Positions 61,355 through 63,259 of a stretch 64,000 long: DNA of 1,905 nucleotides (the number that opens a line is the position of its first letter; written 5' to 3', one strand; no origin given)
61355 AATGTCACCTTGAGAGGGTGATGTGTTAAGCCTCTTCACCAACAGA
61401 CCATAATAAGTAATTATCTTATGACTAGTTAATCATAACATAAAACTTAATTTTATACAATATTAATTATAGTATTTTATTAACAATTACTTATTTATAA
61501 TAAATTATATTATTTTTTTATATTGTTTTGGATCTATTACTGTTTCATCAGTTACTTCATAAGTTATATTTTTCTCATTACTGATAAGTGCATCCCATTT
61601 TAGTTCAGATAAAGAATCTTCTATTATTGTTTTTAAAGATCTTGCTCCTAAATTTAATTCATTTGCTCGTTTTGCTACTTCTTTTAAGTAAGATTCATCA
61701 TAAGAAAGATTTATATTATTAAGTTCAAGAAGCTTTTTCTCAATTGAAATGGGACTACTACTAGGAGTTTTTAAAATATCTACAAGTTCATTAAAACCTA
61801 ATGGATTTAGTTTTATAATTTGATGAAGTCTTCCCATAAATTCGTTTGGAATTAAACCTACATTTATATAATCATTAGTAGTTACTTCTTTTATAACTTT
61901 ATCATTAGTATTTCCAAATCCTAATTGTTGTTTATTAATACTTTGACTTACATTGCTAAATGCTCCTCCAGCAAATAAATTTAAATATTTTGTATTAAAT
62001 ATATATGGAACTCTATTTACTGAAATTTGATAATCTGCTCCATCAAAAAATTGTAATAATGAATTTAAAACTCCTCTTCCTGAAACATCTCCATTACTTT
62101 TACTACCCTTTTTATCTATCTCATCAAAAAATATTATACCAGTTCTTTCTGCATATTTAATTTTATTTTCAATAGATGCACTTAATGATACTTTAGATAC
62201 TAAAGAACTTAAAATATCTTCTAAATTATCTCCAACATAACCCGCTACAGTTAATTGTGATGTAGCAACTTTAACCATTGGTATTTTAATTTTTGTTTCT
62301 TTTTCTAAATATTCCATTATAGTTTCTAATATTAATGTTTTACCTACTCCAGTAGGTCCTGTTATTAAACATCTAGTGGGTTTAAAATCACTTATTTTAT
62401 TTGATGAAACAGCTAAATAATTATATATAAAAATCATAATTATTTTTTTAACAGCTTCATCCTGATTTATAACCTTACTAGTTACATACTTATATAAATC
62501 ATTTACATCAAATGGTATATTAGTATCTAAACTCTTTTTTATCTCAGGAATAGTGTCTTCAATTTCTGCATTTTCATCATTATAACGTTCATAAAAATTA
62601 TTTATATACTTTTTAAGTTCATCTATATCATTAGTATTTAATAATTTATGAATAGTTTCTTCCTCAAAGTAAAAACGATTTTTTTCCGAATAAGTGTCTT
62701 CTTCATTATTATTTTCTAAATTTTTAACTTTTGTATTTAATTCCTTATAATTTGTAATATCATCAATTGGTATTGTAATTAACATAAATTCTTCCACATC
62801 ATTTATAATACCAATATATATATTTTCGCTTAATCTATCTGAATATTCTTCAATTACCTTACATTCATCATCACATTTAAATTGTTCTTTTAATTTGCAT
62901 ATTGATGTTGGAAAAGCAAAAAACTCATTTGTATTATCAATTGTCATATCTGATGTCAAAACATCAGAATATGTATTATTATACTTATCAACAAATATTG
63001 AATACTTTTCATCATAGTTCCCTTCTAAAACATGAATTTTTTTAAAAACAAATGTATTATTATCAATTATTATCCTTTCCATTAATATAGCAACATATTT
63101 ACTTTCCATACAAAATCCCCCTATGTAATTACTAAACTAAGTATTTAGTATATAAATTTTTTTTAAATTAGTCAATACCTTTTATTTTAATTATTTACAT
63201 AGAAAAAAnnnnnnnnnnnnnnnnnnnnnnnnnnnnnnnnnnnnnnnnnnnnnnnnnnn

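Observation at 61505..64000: Operon of a VWA-domain protein and a ClpX-like AAA+ unfoldase with a novel N-terminal domain, next to an atypical tRNA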

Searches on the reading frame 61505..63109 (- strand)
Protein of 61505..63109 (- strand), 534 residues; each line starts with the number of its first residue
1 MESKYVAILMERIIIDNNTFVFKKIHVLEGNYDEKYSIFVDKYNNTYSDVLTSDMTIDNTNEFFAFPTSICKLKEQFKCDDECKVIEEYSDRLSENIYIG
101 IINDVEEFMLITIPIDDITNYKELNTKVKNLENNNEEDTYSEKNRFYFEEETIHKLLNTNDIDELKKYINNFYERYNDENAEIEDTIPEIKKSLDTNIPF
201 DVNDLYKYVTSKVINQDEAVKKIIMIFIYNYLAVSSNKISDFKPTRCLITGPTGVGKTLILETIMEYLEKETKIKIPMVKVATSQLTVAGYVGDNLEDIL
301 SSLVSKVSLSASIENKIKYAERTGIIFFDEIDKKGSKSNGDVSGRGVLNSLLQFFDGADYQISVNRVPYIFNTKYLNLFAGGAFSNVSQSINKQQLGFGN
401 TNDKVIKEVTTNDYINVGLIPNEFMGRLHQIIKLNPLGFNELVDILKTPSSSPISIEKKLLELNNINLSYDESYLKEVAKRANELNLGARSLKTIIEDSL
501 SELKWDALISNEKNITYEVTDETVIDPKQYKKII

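Call 8: search_protein_families(library=pfam, proteins=[window:61505-63109:-], max_evalue=0.1)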
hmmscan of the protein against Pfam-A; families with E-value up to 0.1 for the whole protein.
window:61505-63109:- (534 aa): 21 families
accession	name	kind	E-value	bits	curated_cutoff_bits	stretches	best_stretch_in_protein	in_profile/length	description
PF07724.20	AAA_2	-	7.4e-15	55.8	27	1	247-430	6-165/166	AAA domain (Cdc48 subfamily)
PF00004.35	AAA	-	6.5e-13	49.7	21.2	1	248-379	2-99/131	ATPase family associated with various cellular activities (AAA)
PF10431.15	ClpB_D2-small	-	1.9e-06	28.2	21.9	1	456-511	17-71/81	C-terminal, D2-small domain, of ClpB protein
PF13401.12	AAA_22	-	1.8e-05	25.5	27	1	247-358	8-114/130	AAA domain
PF13191.12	AAA_16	-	0.00019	22.4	32.6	1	239-275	19-59/167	AAA ATPase domain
PF13245.12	AAA_19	-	0.00022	21.8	25.1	1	242-279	9-45/134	AAA domain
PF13173.12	AAA_14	-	0.00022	21.7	27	1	247-333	5-73/129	AAA domain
PF00437.27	T2SSE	-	0.00092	18.4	24.9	1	247-274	145-171/370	Type II/IV secretion system protein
PF04851.21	ResIII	-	0.0011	19.3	22.5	1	216-305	8-82/164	Type III restriction enzyme, res subunit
PF01637.24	ATPase_2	-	0.0016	18.8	33.2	1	247-356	23-140/225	ATPase domain predominantly from Archaea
PF12775.13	AAA_7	-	0.0019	18.2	25.8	1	246-277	35-66/181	P-loop containing dynein motor region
PF07728.20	AAA_5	-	0.0033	17.9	22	1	248-334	3-78/139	AAA domain (dynein-related subfamily)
PF20720.3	nSTAND3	-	0.0053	16.9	27.2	1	247-272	20-45/155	Novel STAND NTPase 3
PF00158.32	Sigma54_activat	-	0.022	14.9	20.2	1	244-284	22-59/168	Sigma-54 interaction domain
PF09848.15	SLFN-g3_helicase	-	0.028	14.1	24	1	247-336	4-93/354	Schlafen group 3, DNA/RNA helicase domain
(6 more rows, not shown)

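Call 9: search_protein_families(library=ncbifam, proteins=[window:61505-63109:-], max_evalue=0.1)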
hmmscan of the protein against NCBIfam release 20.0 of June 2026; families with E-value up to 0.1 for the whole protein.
window:61505-63109:- (534 aa): 15 families
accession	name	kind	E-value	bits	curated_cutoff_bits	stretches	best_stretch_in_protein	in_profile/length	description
NF003745.1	PRK05342.1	equivalog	1.2e-49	169.3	359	1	155-527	20-401/418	ATP-dependent Clp protease ATP-binding subunit ClpX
TIGR00382.1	clpX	equivalog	3.1e-43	148.3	370.75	1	166-527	37-408/414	ATP-dependent protease ATP-binding subunit ClpX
TIGR00390.1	hslU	equivalog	4.9e-26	91.6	362.45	3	419-518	316-419/441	ATP-dependent protease ATPase subunit HslU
TIGR02639.1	ClpA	equivalog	6.9e-11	41.1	993.15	1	181-503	423-714/734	ATP-dependent Clp protease ATP-binding subunit ClpA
TIGR03346.1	chaperone_ClpB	equivalog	5.7e-08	31.6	1232.1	1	207-512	561-834/853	ATP-dependent chaperone ClpB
TIGR02928.1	TIGR02928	subfamily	1.1e-07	31.1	181.3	1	237-355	33-157/366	orc1/cdc6 family replication initiation protein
TIGR03345.1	VI_ClpV1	equivalog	2e-07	29.7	884.95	1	422-500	753-827/852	type VI secretion system ATPase TssH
NF033606.1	heat_AAA_ClpK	exception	2.4e-07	29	1900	1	143-500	537-875/949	heat shock survival AAA family ATPase ClpK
NF033607.0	disagg_AAA_ClpG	exception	1.6e-06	26.4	1900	1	209-502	590-855/932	AAA family protein disaggregase ClpG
NF038308.1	RNA_repair_RtcR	equivalog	0.0021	17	650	1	243-286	203-246/530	RNA repair transcriptional activator RtcR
TIGR00959.1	ffh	equivalog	0.0023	16.9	473.2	1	163-280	6-135/428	signal recognition particle protein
NF010248.0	PRK13695.1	equivalog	0.0052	16.5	156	1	245-273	4-33/180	NTPase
TIGR03499.1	FlhF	equivalog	0.023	14.7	174.15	0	136-258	103-212/286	flagellar biosynthesis GTPase FlhF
NF008004.0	PRK10733.1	equivalog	0.081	10.9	1008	0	206-340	147-262/644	ATP-dependent zinc metalloprotease FtsH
TIGR01420.1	pilT_fam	subfamily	0.089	12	319.1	0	247-276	125-154/343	PilT/PilU family type 4a pilus ATPase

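Call 10: search_protein_families(library=padloc, proteins=[window:61505-63109:-], max_evalue=0.1)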
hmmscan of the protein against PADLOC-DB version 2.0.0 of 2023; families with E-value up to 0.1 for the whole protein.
window:61505-63109:- (534 aa): 5 families
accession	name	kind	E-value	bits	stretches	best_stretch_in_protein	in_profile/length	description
PDLC04140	mad8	-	3.4e-06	24.8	1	237-271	20-54/314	mads_8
PDLC01993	RtcR--CARF_AAA_HTH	-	2e-05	21.2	1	246-336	206-292/523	-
PDLC04135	mad3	-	0.015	12.8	1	241-265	19-43/374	mads_3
PDLC00914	TRIP13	-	0.016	12.7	1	248-333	75-154/302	TRIP13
PDLC04232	IetA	-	0.022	12.2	0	245-346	117-197/330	-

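Call 11: search_protein_families(library=phrogs, proteins=[window:61505-63109:-], max_evalue=0.1)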
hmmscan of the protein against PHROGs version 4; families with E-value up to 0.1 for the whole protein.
window:61505-63109:- (534 aa): 9 families
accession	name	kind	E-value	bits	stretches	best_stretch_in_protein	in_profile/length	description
phrog_4339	-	unknown function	1e-40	141.4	2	301-525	334-529/552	-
phrog_4871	-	other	1.7e-12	47.6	2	419-520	646-748/764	ATP-dependent protease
phrog_7998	-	unknown function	5.6e-08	33.3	1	246-333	42-129/339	-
phrog_5534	-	unknown function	4.2e-07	30.4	1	232-497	16-244/273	-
phrog_3757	-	unknown function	0.00012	22.6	1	127-359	10-224/367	-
phrog_249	-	moron, auxiliary metabolic gene and host takeover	0.0014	19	1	127-271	16-154/380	porphyrin biosynthesis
phrog_2630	-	unknown function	0.0079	16.5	0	248-313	35-99/326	-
phrog_31701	-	unknown function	0.013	16.7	1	248-287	16-57/89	-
phrog_3277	-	DNA, RNA and nucleotide metabolism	0.026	15.3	1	242-284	8-51/168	DnaC-like helicase loader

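Call 13: find_homologous_proteins(query=window:61505-63109:-)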
Query window:61505-63109:- (534 aa): 262 proteins with E <= 0.001 among 8000 candidates; the best 120 are listed.
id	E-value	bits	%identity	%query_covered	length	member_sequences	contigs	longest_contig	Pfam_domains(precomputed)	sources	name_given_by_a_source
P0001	0.0e+0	1152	100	100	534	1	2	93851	PF07724.21,PF00004.36,PF13401.13,PF10431.16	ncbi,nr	ncbi:MAG: AAA family ATPase [Clostridium sp.]|nr:AAA family ATPase [Clostridium sp.] MCM1443968.1 AA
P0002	1.1e-154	534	50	100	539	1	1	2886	PF07724.21,PF00004.36,PF10431.16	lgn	-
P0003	3.6e-151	522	50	100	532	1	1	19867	PF07724.21,PF00004.36,PF13401.13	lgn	-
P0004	2.2e-145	503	49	100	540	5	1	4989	PF07724.21,PF00004.36,PF13401.13,PF10431.16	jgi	-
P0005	3.3e-145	503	50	99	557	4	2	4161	PF07724.21,PF00004.36,PF10431.16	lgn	-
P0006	3.2e-144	499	48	100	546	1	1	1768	PF07724.21,PF00004.36,PF10431.16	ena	-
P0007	2.0e-142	493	47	99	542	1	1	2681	PF07724.21,PF00004.36,PF04851.22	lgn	-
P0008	2.2e-140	487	49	100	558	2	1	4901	PF07724.21,PF00004.36,PF13401.13,PF10431.16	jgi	-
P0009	5.0e-140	486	48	99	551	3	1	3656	PF07724.21,PF00004.36,PF10431.16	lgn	-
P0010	2.7e-139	483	48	100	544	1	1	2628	PF07724.21,PF00004.36,PF07728.21,PF10431.16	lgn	-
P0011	2.7e-136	473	48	94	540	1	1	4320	PF07724.21,PF00004.36,PF10431.16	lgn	-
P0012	8.5e-136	472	46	100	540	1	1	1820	PF07724.21,PF00004.36,PF10431.16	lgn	-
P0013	2.1e-135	470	46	99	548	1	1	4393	PF07724.21,PF00004.36,PF10431.16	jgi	-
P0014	3.2e-135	470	46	100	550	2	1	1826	PF07724.21,PF00004.36,PF10431.16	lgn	-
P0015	3.5e-134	466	46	99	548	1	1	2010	PF07724.21,PF00004.36,PF10431.16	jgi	-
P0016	9.7e-134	465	46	100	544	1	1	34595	PF07724.21,PF00004.36,PF10431.16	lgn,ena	-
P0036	6.8e-54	201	36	72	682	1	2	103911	PF07724.21,PF00004.36,PF07728.21,PF10431.16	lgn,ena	-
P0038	5.4e-52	195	36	67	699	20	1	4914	PF07724.21,PF00004.36,PF10431.16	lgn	-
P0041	1.4e-51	194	34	65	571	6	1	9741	PF13173.13,PF07724.21,PF00004.36,PF10431.16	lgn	-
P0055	1.4e-47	181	34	78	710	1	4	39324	PF07724.21,PF00004.36,PF10431.16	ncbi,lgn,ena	-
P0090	1.2e-33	135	34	60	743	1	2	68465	PF07724.21,PF02367.24,PF00493.30,PF00004.36,PF13238.13,PF07728.21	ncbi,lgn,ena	-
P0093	1.2e-32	131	34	58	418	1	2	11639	PF07724.21,PF06689.20,PF00493.30,PF00004.36,PF13401.13,PF05496.19,PF07728.21,PF01078.28,PF10431.16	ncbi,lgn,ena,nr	ncbi:MAG: ATP-dependent Clp protease ATP-binding subunit ClpX [Clostridia bacterium]|nr:ATP-dependen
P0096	2.0e-30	124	35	57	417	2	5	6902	PF00158.33,PF07724.21,PF06689.20,PF00493.30,PF00004.36,PF13401.13,PF07728.21,PF10431.16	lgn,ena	-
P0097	3.0e-30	123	30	67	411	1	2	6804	PF07724.21,PF06689.20,PF00493.30,PF00004.36,PF10431.16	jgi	jgi:ATP-dependent Clp protease ATP-binding subunit ClpX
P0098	4.0e-30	123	36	54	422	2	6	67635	PF00158.33,PF07724.21,PF06689.20,PF00493.30,PF00004.36,PF13401.13,PF07728.21,PF01078.28,PF10431.16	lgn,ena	-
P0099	1.9e-29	121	35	56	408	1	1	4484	PF00158.33,PF07724.21,PF06689.20,PF00493.30,PF00004.36,PF05496.19,PF07728.21,PF10431.16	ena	-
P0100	1.9e-29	121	33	62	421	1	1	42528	PF07724.21,PF06689.20,PF00493.30,PF00004.36,PF13401.13,PF07728.21,PF01078.28,PF10431.16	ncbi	-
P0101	2.4e-29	120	34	56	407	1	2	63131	PF00158.33,PF07724.21,PF06689.20,PF00493.30,PF00004.36,PF05496.19,PF07728.21,PF10431.16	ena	-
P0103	2.9e-29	120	34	55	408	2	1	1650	PF00158.33,PF07724.21,PF06689.20,PF00493.30,PF00004.36,PF05496.19,PF07728.21,PF10431.16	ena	-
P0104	3.0e-29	120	36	56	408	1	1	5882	PF00158.33,PF07724.21,PF06689.20,PF00493.30,PF00004.36,PF05496.19,PF07728.21,PF10431.16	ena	-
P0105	7.4e-29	119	30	67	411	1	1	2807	PF07724.21,PF06689.20,PF00493.30,PF00004.36,PF10431.16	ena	-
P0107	8.1e-29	119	34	55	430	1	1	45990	PF07724.21,PF06689.20,PF00493.30,PF00004.36,PF05496.19,PF07728.21,PF01078.28,PF10431.16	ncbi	-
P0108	8.1e-29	119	35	56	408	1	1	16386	PF00158.33,PF07724.21,PF06689.20,PF00493.30,PF00004.36,PF05496.19,PF07728.21,PF10431.16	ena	-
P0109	1.1e-28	118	34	56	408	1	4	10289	PF00158.33,PF07724.21,PF06689.20,PF00493.30,PF00004.36,PF05496.19,PF07728.21,PF10431.16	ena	-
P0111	1.4e-28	118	33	64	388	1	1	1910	PF07724.21,PF06689.20,PF00493.30,PF00004.36,PF13401.13,PF10431.16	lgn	-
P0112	2.1e-28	117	33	62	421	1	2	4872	PF07724.21,PF06689.20,PF00493.30,PF00004.36,PF13401.13,PF05496.19,PF07728.21,PF01078.28,PF10431.16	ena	-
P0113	2.8e-28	117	34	56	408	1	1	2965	PF00158.33,PF07724.21,PF06689.20,PF00493.30,PF00004.36,PF05496.19,PF07728.21,PF10431.16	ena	-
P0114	3.4e-28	117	32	62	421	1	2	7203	PF07724.21,PF06689.20,PF00493.30,PF00004.36,PF13401.13,PF05496.19,PF07728.21,PF01078.28,PF10431.16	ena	-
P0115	4.8e-28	116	30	59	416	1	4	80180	PF07724.21,PF06689.20,PF00493.30,PF00004.36,PF13401.13,PF05496.19,PF07728.21,PF01078.28,PF10431.16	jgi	jgi:ATP-dependent Clp protease ATP-binding subunit ClpX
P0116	6.7e-28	116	34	56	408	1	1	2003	PF00158.33,PF07724.21,PF06689.20,PF00493.30,PF00004.36,PF05496.19,PF07728.21,PF10431.16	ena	-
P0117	1.2e-27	115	33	55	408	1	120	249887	PF00158.33,PF07724.21,PF06689.20,PF00493.30,PF00004.36,PF05496.19,PF07728.21,PF10431.16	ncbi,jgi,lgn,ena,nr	ncbi:ATP-dependent Clp protease ATP-binding subunit ClpX [Flavobacteriaceae bacterium]|jgi:ATP-depen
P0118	1.2e-27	115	34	56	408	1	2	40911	PF00158.33,PF07724.21,PF06689.20,PF00493.30,PF00004.36,PF05496.19,PF07728.21,PF10431.16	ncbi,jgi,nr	ncbi:ATP-dependent Clp protease ATP-binding subunit ClpX [Flavobacteriaceae bacterium]|jgi:ATP-depen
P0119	1.6e-27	115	33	55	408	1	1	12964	PF00158.33,PF07724.21,PF06689.20,PF00493.30,PF00004.36,PF05496.19,PF07728.21,PF10431.16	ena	-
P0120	1.7e-27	114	34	56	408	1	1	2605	PF07724.21,PF06689.20,PF00493.30,PF00004.36,PF05496.19,PF07728.21,PF10431.16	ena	-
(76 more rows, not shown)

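Call 14: find_encoding_contigs(protein=window:61505-63109:-, flank=10000, max_places=4)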
Protein window:61505-63109:- (534 aa): 1 contig read that carries it; 1 place shown.
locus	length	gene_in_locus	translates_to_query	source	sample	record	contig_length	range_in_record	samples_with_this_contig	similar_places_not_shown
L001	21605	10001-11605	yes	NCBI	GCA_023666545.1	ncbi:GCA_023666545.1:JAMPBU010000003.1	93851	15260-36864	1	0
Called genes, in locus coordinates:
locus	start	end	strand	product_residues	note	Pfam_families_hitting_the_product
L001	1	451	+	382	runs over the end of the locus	PF12698:ABC2_membrane_3, PF01061:ABC2_membrane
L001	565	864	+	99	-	-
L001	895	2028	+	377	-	-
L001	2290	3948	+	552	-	PF00749:tRNA-synt_1c, PF19269:Anticodon_2 (weak)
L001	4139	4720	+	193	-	-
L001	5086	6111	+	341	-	PF00078:RVT_1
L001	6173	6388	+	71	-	-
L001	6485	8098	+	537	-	-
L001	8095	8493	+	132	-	-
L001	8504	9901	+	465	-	PF13203:DUF2201_N, PF09967:DUF2201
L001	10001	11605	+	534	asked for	PF00004:AAA, PF07724:AAA_2, PF13401:AAA_22 (faint), PF10431:ClpB_D2-small (weak)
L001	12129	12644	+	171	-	PF25084:LbH_EIF2B (faint), PF25087:GMPPB_C (faint), PF14602:Hexapep_2 (faint), PF00132:Hexapep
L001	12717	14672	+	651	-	PF00884:Sulfatase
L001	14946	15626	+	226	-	PF00899:ThiF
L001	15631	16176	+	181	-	-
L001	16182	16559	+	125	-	-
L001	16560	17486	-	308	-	PF07670:Gate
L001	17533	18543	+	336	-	PF13180:PDZ_2, PF05362:Lon_C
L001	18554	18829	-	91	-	-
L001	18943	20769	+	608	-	-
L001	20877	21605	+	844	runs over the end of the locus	PF01624:MutS_I, PF05188:MutS_II, PF05192:MutS_III, PF05190:MutS_IV, PF00488:MutS_V, PF27441:MutS_C (weak)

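Call 22: search_protein_families(library=pfam, proteins=[L001:4139-4717:+, L001:5086-6108:+, L001:8095-8490:+, L001:8504-9898:+], max_evalue=0.1)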
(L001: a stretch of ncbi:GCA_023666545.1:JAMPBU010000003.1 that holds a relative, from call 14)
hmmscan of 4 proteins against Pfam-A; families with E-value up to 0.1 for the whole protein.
L001:4139-4717:+ (193 aa): 1 family
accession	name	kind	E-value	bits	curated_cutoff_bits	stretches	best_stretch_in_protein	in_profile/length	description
PF22296.2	bAvd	-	0.0044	17.9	40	1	76-184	5-106/107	bAvd-like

L001:5086-6108:+ (341 aa): 2 families
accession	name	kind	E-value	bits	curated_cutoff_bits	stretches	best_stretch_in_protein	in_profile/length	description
PF00078.32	RVT_1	-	5.4e-16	59.4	29.6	1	68-270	10-204/205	Reverse transcriptase (RNA-dependent DNA polymerase)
PF18541.7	RuvC_III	-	0.035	14.5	26.2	1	255-327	33-88/179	RuvC endonuclease subdomain 3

L001:8095-8490:+ (132 aa): 2 families
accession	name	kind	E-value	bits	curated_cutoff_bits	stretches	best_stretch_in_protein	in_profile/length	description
PF24786.1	RXYLT1_N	-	0.015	16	25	1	30-119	25-105/140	RXYLT1 N-terminal domain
PF20284.3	CTD8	-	0.019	15.6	27.6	1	27-117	34-119/127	C-terminal domain 8 of the ABC-three component (ABC-3C) systems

L001:8504-9898:+ (465 aa): 4 families
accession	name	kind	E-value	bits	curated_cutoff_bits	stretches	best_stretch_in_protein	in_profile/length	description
PF13203.12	DUF2201_N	-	9.5e-22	78.3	23.2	1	18-221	21-191/271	Putative metallopeptidase domain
PF09967.15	DUF2201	-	1.1e-10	42.1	26.4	1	331-444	4-122/123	VWA-like domain (DUF2201)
PF13086.12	AAA_11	-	0.0024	18.1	27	1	81-259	27-184/257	AAA domain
PF05121.17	GvpK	-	0.098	13.2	25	0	123-183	19-77/85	Gas vesicle protein K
